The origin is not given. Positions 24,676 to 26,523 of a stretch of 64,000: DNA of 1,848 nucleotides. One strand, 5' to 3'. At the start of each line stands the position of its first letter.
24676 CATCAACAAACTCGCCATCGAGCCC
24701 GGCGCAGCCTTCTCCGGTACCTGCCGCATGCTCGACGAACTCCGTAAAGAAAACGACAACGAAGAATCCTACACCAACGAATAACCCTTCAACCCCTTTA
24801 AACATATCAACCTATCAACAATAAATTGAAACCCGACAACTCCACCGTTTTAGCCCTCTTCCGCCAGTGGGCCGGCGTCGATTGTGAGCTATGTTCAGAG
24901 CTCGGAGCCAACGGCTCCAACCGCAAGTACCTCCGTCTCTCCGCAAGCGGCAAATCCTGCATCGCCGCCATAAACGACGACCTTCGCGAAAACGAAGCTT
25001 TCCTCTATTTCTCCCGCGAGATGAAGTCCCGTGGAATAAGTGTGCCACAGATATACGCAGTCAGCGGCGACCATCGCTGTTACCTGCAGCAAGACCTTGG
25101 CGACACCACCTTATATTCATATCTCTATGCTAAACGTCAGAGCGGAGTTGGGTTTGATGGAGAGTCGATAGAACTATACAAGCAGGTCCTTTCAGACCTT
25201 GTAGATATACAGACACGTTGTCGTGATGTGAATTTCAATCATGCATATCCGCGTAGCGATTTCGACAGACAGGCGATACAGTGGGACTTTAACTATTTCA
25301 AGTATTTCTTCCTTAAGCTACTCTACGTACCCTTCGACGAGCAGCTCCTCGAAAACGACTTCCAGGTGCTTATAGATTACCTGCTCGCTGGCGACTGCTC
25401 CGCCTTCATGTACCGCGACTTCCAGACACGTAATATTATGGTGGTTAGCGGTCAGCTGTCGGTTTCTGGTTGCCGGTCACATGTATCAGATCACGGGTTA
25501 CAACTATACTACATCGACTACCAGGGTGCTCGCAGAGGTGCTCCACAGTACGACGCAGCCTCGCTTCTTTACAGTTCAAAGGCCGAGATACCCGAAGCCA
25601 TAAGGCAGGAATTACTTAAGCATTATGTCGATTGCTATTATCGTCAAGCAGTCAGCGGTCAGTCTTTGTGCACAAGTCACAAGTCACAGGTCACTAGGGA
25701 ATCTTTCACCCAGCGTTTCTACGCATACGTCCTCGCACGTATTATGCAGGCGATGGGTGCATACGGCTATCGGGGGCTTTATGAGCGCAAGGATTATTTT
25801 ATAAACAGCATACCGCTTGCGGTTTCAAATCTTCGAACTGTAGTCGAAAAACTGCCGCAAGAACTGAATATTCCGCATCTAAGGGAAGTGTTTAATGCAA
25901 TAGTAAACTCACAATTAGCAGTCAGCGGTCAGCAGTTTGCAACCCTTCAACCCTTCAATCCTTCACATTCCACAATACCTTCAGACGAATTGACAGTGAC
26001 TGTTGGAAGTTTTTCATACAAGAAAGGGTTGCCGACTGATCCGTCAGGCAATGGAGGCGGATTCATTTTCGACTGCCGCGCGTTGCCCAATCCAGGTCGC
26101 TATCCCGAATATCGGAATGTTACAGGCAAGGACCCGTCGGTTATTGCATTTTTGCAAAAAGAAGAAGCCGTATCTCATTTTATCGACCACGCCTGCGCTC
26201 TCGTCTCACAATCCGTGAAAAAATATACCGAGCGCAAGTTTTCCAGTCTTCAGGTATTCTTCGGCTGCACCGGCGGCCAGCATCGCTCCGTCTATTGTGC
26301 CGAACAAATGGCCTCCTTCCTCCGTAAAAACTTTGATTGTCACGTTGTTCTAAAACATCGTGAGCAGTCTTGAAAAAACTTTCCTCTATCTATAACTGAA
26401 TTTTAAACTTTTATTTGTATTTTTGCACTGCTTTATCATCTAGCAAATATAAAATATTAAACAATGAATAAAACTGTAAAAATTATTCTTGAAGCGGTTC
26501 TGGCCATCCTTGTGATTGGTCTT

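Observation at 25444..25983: Intergenic-type word arrays are embedded in frame at three places in the kinase-RapZ_C gene, including the inter-domain linker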

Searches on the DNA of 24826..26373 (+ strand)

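Call 64: search_dna_similar(query=window:24826-26373:+, collection=plasmids, mode=near, max_rows=5)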
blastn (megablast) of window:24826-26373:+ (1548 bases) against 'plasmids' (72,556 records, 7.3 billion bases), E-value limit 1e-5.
No match.
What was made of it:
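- Tried and rejected: A plasmid megablast of the gene found nothing (call 64).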
